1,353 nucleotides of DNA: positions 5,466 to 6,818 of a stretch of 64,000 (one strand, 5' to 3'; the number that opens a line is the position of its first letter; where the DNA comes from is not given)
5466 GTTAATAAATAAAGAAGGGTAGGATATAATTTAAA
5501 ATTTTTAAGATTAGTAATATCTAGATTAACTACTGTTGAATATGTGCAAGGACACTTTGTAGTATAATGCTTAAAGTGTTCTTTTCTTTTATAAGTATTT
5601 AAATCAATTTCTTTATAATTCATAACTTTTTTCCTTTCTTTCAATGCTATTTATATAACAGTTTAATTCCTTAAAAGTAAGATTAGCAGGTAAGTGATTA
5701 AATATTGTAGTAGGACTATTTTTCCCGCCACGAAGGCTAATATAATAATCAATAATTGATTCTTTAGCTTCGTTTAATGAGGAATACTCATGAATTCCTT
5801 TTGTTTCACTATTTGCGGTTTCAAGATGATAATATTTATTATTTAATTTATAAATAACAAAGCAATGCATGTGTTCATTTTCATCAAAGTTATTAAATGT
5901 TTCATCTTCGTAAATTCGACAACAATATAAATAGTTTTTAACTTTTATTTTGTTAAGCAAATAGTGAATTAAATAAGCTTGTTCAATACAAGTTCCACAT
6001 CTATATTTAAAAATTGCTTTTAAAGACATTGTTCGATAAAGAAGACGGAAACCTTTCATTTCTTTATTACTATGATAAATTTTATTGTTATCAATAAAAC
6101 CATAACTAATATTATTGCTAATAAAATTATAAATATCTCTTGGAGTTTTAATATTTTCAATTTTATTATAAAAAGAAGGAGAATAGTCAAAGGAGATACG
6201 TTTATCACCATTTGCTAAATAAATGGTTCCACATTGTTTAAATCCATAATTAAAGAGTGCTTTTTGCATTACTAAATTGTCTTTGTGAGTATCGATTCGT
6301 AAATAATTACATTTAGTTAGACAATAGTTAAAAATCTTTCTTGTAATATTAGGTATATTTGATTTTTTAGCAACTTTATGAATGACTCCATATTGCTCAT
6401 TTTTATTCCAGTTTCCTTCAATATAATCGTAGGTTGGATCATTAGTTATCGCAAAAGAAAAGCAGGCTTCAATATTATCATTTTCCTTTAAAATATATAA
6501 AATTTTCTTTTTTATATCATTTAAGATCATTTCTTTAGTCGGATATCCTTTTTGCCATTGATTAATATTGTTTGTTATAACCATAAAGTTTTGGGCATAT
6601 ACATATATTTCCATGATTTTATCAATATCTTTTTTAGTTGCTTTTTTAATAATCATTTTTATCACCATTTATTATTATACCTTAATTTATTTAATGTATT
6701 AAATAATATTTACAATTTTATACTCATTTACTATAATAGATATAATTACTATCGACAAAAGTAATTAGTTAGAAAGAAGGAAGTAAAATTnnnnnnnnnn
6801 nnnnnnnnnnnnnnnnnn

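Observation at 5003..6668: cat gene translationally coupled to an unusual GNAT + NAT/transglutaminase-like fusion protein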

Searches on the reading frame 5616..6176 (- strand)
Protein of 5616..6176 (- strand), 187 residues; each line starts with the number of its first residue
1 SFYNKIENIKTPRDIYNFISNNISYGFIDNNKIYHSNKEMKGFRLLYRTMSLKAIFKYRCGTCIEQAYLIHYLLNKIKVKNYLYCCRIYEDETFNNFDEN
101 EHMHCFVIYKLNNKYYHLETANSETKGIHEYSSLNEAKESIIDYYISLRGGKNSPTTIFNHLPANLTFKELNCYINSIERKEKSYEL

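Call 12: search_solved_structures(query=A1, max_evalue=10, show_alignments=3)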
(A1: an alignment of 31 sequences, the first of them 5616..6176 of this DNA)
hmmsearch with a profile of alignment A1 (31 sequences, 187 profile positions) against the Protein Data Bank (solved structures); distinct sequences matched with E-value up to 10: 0.
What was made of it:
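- On CPR-C4 / vasohibin family: The profile of alignment A1 finds no PDB chain at E <= 10 (call 12).
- Closest known: CPR-C4. Different: No sequence relation is detectable: the profile of the module finds nothing in the PDB at E <= 10 (call 12).
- Tried and rejected: Profile of the module against PDB sequences: no hit at E <= 10 (call 12).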

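Call 19: find_related_loci(query=A1, collection=genome_contigs, flank=6000)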
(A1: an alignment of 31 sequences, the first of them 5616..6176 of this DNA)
Query A1 (187 aa) in genome_contigs; peptide patterns used: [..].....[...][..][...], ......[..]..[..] (x = any residue, [..] = any of these).
186 stretches matched a pattern; 182 encode a relative of the query (tblastn E <= 1e-3); the best 80 are kept; 80 distinct loci.
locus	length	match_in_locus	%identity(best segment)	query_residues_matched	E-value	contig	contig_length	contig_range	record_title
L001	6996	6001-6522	57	3-176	2e-63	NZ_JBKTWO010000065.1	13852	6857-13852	MAG: Thomasclavelia sp. isolate 17-1_25 NODE_1994_length_13852_cov_10.091034, whole genome shotgun sequence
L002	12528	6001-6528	54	8-184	6e-63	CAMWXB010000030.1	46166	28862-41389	MAG TPA_asm: uncultured Lachnospiraceae bacterium isolate SRR14411328_bin.9_metawrap_v1.3_MAG genome assembly, contig: N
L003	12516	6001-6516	53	5-177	2e-62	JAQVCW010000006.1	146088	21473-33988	MAG: Lachnospiraceae bacterium isolate STD2_98 NODE_291_length_146088_cov_10.500702_Sandtown_D2, whole genome shotgun se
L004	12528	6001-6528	56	5-181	4e-62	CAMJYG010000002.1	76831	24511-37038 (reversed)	MAG: uncultured Clostridium sp. isolate SRR12081298_bin.62_metaWRAP_v1.3_MAG genome assembly, contig: ERZ12289774.298, w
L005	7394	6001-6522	53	4-178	2e-61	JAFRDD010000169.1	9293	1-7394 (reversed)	MAG: Clostridia bacterium isolate RGIG2387 Goat_Ileum-4__c348600, whole genome shotgun sequence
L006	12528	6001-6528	55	5-181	3e-61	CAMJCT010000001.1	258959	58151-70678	MAG: uncultured Clostridium sp. isolate SRR12081297_bin.14_metaWRAP_v1.3_MAG genome assembly, contig: ERZ12289777.11, wh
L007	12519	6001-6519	56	1-174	2e-60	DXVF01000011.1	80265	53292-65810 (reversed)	MAG TPA_asm: Clostridiales bacterium isolate HRGM_Genome_3086 HRGM_Genome_3086_11, whole genome shotgun sequence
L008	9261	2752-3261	54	8-178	1e-59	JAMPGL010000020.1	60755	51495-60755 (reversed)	MAG: Lachnospiraceae bacterium isolate NALB_7863_6 Scaffold_#20__SCF_020___60755_bp, whole genome shotgun sequence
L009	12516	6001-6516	50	5-177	2e-59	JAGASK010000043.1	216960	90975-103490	MAG: Lachnospiraceae bacterium isolate RGIG8731 Water_deer_Colon-4__c291683, whole genome shotgun sequence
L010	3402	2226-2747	53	6-180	2e-59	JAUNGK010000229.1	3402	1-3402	MAG: Bacillota bacterium isolate S26M_St_54 NODE_14037_length_3402_cov_4.455931, whole genome shotgun sequence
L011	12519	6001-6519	53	5-178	3e-58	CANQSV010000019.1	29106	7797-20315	MAG: uncultured Clostridia bacterium isolate Lapin-032__bin6 genome assembly, contig: Lapin-032__NODE_2548_length_29106_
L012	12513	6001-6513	53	6-177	1e-58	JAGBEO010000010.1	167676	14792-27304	MAG: Lachnospiraceae bacterium isolate RGIG9047 Water_deer_Rectum-4__c2752, whole genome shotgun sequence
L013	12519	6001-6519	53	5-178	3e-58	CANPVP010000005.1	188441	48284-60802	MAG: uncultured Clostridia bacterium isolate Lapin-001__bin36 genome assembly, contig: Lapin-001__NODE_55_length_188441_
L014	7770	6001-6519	54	5-178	5e-58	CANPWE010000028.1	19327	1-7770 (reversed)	MAG: uncultured Clostridia bacterium isolate Lapin-001__bin11 genome assembly, contig: Lapin-001__NODE_3007_length_19327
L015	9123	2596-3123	53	5-181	3e-58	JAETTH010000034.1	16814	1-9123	MAG: Erysipelotrichaceae bacterium isolate S36_Bin3 scaffold_2010, whole genome shotgun sequence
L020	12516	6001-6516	50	5-177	2e-57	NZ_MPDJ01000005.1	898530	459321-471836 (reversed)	Eisenbergiella tayi strain DSM 26961 scaffold5, whole genome shotgun sequence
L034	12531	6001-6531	51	1-178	1e-54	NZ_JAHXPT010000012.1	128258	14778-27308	Clostridium weizhouense strain YB-6 NODE_12_length_128258_cov_130.766822, whole genome shotgun sequence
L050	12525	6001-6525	49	3-178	1e-51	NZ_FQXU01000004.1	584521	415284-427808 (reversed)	Clostridium intestinale DSM 6191, whole genome shotgun sequence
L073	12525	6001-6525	48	3-178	3e-49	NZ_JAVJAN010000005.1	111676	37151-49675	Clostridium aquiflavi strain 5 N-1 Scaffolds_5_111676, whole genome shotgun sequence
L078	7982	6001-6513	50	5-176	4e-58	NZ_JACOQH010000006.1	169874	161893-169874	Roseburia yibonii strain BX0805 DNA.637_ctg0006, whole genome shotgun sequence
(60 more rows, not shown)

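Call 21: predict_structure(alignment_id=A1)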
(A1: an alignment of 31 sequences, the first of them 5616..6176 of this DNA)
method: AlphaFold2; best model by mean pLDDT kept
length: 187 residues; sequences in the alignment: 31
mean_pLDDT: 94.0   pTM: 0.90
mean pLDDT of the five models: 94.0, 93.9, 92.4, 92.3, 91.8
residues with pLDDT >= 90: 156; 70-90: 31; 50-70: 0; < 50: 0
segments of 3 or more residues with pLDDT < 50: none
pLDDT, mean of each block of 10 residues (from residue 1): 90 98 96 88 93 97 98 98 95 82 94 98 96 98 95 95 96 94 83
secondary structure, 60 per line:
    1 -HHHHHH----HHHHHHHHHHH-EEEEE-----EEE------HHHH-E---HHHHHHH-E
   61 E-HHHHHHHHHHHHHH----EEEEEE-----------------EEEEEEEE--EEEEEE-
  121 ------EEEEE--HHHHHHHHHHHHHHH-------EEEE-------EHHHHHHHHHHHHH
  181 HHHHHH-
elements in order: H2-7 H12-22 E24-28 E34-36 H43-46 H52-58 H63-76 E81-86 E104-111 E114-119 E127-131 H134-148 E156-159 H168-186
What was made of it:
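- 5988..5990 (-): Codon of Cys227 (TGT), the predicted nucleophile. It sits at the N-terminus of a helix in the model. Model helix spans domain residues 63-76 (call 21).
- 5865..5867 (-): Codon of His268 (CAT) in the HMHCF motif. It starts the strand at domain residues 104-111 (call 21).
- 5820..5822 (-): Codon of Glu283 (GAA), the predicted third member of the triad. It ends the strand at domain residues 114-119 (call 21).
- On Transglutaminase-like / papain-like cysteine enzyme superfamily: In the model, Cys63 starts helix 63-76, His104 starts strand 104-111 and Glu119 ends strand 114-119 (call 21).
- Model pLDDT 94 (call 21).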

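Call 46: list_cluster_members(proteins=[L050:6004-6531:+, L020:5998-6525:+, L034:6010-6546:+, L073:6004-6570:+, L078:5995-6528:+, P0004, P0069, P0042, P0056, P0034])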
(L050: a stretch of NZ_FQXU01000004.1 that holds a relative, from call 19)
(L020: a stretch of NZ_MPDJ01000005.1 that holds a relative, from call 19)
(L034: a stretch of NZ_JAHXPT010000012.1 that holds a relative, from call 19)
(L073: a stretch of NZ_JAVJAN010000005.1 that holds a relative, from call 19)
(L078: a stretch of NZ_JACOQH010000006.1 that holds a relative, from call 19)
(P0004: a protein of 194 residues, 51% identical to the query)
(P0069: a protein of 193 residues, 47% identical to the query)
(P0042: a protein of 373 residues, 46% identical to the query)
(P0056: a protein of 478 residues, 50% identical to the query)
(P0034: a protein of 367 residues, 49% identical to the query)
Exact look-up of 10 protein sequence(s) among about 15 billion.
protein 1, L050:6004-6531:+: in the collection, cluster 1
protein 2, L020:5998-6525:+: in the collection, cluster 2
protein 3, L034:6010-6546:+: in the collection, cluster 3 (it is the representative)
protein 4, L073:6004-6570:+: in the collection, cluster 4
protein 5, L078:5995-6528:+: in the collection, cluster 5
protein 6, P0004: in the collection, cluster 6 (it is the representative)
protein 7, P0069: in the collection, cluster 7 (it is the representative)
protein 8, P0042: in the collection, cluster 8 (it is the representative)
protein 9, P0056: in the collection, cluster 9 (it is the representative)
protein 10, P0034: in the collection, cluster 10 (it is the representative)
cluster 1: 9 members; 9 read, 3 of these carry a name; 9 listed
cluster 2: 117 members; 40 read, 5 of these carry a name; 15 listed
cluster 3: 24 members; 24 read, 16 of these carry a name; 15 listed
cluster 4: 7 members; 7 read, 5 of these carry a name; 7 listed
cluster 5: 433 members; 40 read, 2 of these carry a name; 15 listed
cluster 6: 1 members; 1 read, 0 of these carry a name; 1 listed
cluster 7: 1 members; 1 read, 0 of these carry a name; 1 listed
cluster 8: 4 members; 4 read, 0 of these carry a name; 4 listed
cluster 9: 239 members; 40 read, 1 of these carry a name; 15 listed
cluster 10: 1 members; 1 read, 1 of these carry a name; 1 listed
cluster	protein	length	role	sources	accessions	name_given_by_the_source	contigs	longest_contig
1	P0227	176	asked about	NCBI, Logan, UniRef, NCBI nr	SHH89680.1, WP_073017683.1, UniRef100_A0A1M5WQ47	hypothetical protein [Clostridium intestinale] | Transglutaminase-like superfamily protein n=1 Tax=Clostridium intestinale DSM 6191 ...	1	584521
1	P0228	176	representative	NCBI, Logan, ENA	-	-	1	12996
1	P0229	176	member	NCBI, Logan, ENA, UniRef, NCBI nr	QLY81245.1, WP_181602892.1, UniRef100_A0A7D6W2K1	transglutaminase domain-containing protein [Clostridium intestinale] | Transglutaminase domain-containing protein n=1 Tax=Clostridium intestinale TaxID=36845 ...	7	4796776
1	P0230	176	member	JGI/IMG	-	hypothetical protein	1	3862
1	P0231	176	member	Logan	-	-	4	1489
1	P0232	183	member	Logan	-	-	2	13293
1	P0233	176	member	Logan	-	-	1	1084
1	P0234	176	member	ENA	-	-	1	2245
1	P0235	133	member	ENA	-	-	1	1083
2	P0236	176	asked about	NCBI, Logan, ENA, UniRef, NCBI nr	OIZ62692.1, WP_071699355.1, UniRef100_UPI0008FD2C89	hypothetical protein BLA28_20045 [Eisenbergiella tayi] | hypothetical protein n=1 Tax=Eisenbergiella tayi TaxID=1432052 RepID=UPI0008FD2C89 | hypothetical protein [Eisenbergiella tayi]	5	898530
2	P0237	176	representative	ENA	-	-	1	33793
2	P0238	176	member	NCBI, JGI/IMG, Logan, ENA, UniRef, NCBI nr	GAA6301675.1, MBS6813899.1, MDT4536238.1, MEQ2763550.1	transglutaminase domain-containing protein [Eisenbergiella tayi] | hypothetical protein | transglutaminase domain-containing protein n=1 Tax=Eisenbergiella tayi TaxID=1432052 ...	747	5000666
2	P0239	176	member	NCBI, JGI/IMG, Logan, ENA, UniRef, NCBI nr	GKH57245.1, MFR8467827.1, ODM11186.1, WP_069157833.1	hypothetical protein [Eisenbergiella tayi] | Transglutaminase-like domain-containing protein n=1 Tax=Eisenbergiella tayi TaxID=1432052 ...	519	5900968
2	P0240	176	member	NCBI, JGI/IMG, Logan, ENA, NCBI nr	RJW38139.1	transglutaminase domain-containing protein [Lachnospiraceae bacterium TF09-5]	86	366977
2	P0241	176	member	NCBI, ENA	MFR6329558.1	MAG: transglutaminase domain-containing protein [Eisenbergiella sp.]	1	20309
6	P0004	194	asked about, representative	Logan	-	-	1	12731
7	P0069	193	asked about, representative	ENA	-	-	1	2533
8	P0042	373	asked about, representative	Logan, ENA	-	-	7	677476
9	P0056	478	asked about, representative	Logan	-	-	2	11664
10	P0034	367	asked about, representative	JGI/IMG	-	adenylate kinase family enzyme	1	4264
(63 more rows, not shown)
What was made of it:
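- Closest known: Pfam Transglut_core. Same: NCBI names cultured members 'transglutaminase domain-containing protein' (call 46).
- NCBI names them 'transglutaminase domain-containing protein' (call 46).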

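Call 53: fold_search(model_id=the predicted structure, library=pdb)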
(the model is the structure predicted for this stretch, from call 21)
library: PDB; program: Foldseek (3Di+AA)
matches with E <= 10: 559; with E <= 0.001: 8
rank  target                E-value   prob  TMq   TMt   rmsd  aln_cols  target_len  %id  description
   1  7ob7                  2.0e-05  1.00  0.56  0.50   6.0       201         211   17  CPR-C4 - novel protease from the Candidate Phyla Radiation (CPR) (released 2022-04-27)
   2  7pjo_AAA              2.8e-05  1.00  0.56  0.49   6.0       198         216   17  Crystal form 3 of CPR-C4: a cysteine protease from the Candidate Phyla Radiation (released 2022-07-06)
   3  7ob6_B                3.0e-05  1.00  0.56  0.50   6.1       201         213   17  CPR-C4 - a conserved novel protease from the Candidate Phyla Radiation (released 2022-04-27)
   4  7pjo_BBB              4.5e-05  1.00  0.56  0.49   6.0       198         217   17  Crystal form 3 of CPR-C4: a cysteine protease from the Candidate Phyla Radiation (released 2022-07-06)
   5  7ob6_A                1.8e-04  1.00  0.55  0.47   6.0       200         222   16  CPR-C4 - a conserved novel protease from the Candidate Phyla Radiation (released 2022-04-27)
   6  6j4p_A                2.1e-04  1.00  0.49  0.39   9.8       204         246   14  Structural basis of tubulin detyrosination by vasohibins-SVBP enzyme complex and functional implications (released 2019-05-01)
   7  6qby_A                4.9e-04  1.00  0.42  0.33   8.5       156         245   15  Crystal structure of VASH 2 in complex with SVBP (released 2019-04-24)
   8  6j4o_A                7.4e-04  1.00  0.41  0.32   8.3       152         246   14  Structural basis of tubulin detyrosination by vasohibins-SVBP enzyme complex and functional implications (released 2019-05-01)
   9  6qby_C                1.1e-03  1.00  0.48  0.38   9.9       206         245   14  Crystal structure of VASH 2 in complex with SVBP (released 2019-04-24)
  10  6j4s_A                1.2e-03  1.00  0.42  0.32   8.4       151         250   14  Structural basis of tubulin detyrosination by vasohibins-SVBP enzyme complex and functional implications (released 2019-05-01)
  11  6jzd_A                1.3e-03  1.00  0.50  0.39   9.7       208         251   13  Crystal structure of peptide-bound VASH2-SVBP complex (released 2019-07-17)
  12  6j4u_A                1.4e-03  1.00  0.41  0.32   8.4       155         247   15  Structural basis of tubulin detyrosination by vasohibins-SVBP enzyme complex and functional implications (released 2019-05-01)
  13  7zcw_C                1.6e-03  1.00  0.47  0.37   9.9       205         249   13  Cryo-EM structure of GMPCPP-microtubules in complex with VASH2-SVBP (released 2022-12-14)
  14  6jzc_B                1.8e-03  1.00  0.42  0.32   8.6       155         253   15  Structural basis of tubulin detyrosination (released 2019-07-17)
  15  6lpg_A                1.8e-03  1.00  0.48  0.38   9.6       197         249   14  human VASH1-SVBP complex (released 2020-10-21)
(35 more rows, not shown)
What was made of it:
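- On CPR-C4 / vasohibin family: Foldseek E = 2e-5 (call 53).
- Closest known: CPR-C4. Same: Foldseek E = 2e-5, TM-score 0.56 (call 53).
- Closest known: Arylamine N-acetyltransferases. Same: (15 residues) ... acid spacing is shared, and NAT3 uses Cys-His-Glu (call 53).
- Foldseek: CPR-C4 E = 2e-5 (call 53).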

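Call 60: search_protein_representatives(alignment_id=A1)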
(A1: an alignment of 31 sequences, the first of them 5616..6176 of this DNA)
Query: 31 sequences, 187 profile positions. Proteins with E-value up to 0.001 (for the whole library): 1507; up to 1e-10: 687; up to 1e-30: 79. The best 150 are listed.
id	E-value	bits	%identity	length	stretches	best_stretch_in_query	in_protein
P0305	7.0e-85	299.5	-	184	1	7-184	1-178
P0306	1.0e-81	289.2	-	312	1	5-185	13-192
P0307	1.4e-79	282.2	-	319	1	5-180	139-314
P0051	2.2e-79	281.6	-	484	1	7-185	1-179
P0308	5.3e-78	277.1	-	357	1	5-181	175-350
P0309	4.6e-74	264.2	-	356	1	3-183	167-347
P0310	9.5e-69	246.9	-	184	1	8-185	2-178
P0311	5.6e-65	234.6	-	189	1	11-184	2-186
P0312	3.0e-63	229.0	-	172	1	22-185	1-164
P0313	4.2e-63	228.5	-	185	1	5-182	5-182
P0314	1.4e-62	226.8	-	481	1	4-184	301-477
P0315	1.0e-60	220.7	-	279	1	5-185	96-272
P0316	6.7e-60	218.1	-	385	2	5-184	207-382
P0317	1.6e-59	216.9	-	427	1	4-181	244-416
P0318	1.8e-58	213.5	-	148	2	7-121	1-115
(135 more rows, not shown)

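Call 62: search_protein_families(library=pfam, alignment_id=A3, max_evalue=0.0001)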
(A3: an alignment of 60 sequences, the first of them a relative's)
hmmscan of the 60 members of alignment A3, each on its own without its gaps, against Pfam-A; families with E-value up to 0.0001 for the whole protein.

A. member 1, P0306 (312 aa): 0 families

B. families by the number of members that match (of 60 scanned): 20 families
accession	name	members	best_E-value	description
PF00583.31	Acetyltransf_1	9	3.4e-11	Acetyltransferase (GNAT) family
PF04473.18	DUF553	7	8.5e-10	Transglutaminase-like domain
PF13508.13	Acetyltransf_7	6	8.5e-09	Acetyltransferase (GNAT) domain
PF04266.20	ASCH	5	3.4e-16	ASCH domain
PF01841.26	Transglut_core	5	3.7e-11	Transglutaminase-like superfamily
PF13673.13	Acetyltransf_10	4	1.8e-10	Acetyltransferase (GNAT) domain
PF01636.29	APH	3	7.2e-22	Phosphotransferase enzyme family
PF13485.12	Peptidase_MA_2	3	2.7e-08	Peptidase MA superfamily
PF08445.16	FR47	3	1.6e-05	FR47-like protein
PF12746.13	GNAT_acetyltran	1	1.1e-34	GNAT acetyltransferase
PF03575.23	Peptidase_S51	1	3.8e-25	Peptidase family S51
PF13302.13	Acetyltransf_3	1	4.6e-09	Acetyltransferase (GNAT) domain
PF00293.34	NUDIX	1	6.6e-08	NUDIX domain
PF01966.28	HD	1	7.3e-08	HD domain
PF01633.27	Choline_kinase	1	6.9e-07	Choline/ethanolamine kinase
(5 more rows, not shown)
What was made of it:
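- The triad spacing (Cys to His 41, His to Glu 15) is NAT-like, B. cereus NAT3 also uses Cys-His-Glu (call 53), and GNATs are the commonest fusion partner (call 62).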

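Call 64: search_dna_similar(query=window:5616-6176:-, collection=plasmids, mode=protein, max_rows=15)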
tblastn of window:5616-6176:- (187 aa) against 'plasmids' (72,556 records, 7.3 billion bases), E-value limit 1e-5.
No match.

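Call 65: search_dna_similar(query=window:5616-6176:-, collection=phages, mode=protein, max_rows=10)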
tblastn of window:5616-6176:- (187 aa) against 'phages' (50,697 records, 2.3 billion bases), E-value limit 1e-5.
No match.
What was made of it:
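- There are no plasmid or phage copies (calls 64, 65). The module is absent from the phage and plasmid collections (calls 64, 65).
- Tried and rejected: tblastn of the module against plasmids and phages: no match (calls 64, 65).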

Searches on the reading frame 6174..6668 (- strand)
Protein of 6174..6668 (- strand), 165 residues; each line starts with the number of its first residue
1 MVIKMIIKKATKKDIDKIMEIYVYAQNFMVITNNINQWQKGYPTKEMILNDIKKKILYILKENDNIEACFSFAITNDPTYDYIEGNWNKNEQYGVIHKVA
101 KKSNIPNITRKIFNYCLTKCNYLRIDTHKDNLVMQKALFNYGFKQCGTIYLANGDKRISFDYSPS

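Call 69: find_related_loci(query=A4, collection=metagenome_contigs, flank=3000)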
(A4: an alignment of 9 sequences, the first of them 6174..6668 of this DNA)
Query A4 (165 aa) in metagenome_contigs; peptide patterns used: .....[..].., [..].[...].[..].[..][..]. (x = any residue, [..] = any of these).
600 stretches matched a pattern (row limit reached: there are more); 595 encode a relative of the query (tblastn E <= 1e-3); the best 80 are kept; 80 distinct loci.
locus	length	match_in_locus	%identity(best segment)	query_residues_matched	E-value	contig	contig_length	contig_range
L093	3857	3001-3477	43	5-162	1e-46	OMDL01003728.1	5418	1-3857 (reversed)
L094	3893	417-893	45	5-162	3e-46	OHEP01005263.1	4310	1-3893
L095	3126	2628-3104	45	5-162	3e-46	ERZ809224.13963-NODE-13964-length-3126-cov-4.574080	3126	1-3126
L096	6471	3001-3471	41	6-162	2e-44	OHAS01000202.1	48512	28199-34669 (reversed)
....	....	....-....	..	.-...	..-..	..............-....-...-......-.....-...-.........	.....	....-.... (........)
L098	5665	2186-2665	45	4-162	5e-46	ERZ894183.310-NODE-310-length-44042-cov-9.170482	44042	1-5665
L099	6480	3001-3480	44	4-162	9e-46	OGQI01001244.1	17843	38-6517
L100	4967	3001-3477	44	5-162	2e-45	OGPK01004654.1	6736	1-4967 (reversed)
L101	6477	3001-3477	45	5-162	2e-45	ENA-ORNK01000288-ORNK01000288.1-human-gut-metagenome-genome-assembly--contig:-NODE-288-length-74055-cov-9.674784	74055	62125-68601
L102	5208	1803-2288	44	5-165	3e-45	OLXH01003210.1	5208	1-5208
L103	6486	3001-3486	44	5-165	3e-45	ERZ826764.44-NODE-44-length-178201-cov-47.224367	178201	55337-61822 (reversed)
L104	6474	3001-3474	46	3-160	4e-45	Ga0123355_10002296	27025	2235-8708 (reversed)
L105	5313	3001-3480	44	4-162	4e-45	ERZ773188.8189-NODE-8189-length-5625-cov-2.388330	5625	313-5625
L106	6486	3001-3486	44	5-165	5e-45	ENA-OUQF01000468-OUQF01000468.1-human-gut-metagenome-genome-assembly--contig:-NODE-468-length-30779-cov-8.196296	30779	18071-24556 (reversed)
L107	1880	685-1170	44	5-165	9e-46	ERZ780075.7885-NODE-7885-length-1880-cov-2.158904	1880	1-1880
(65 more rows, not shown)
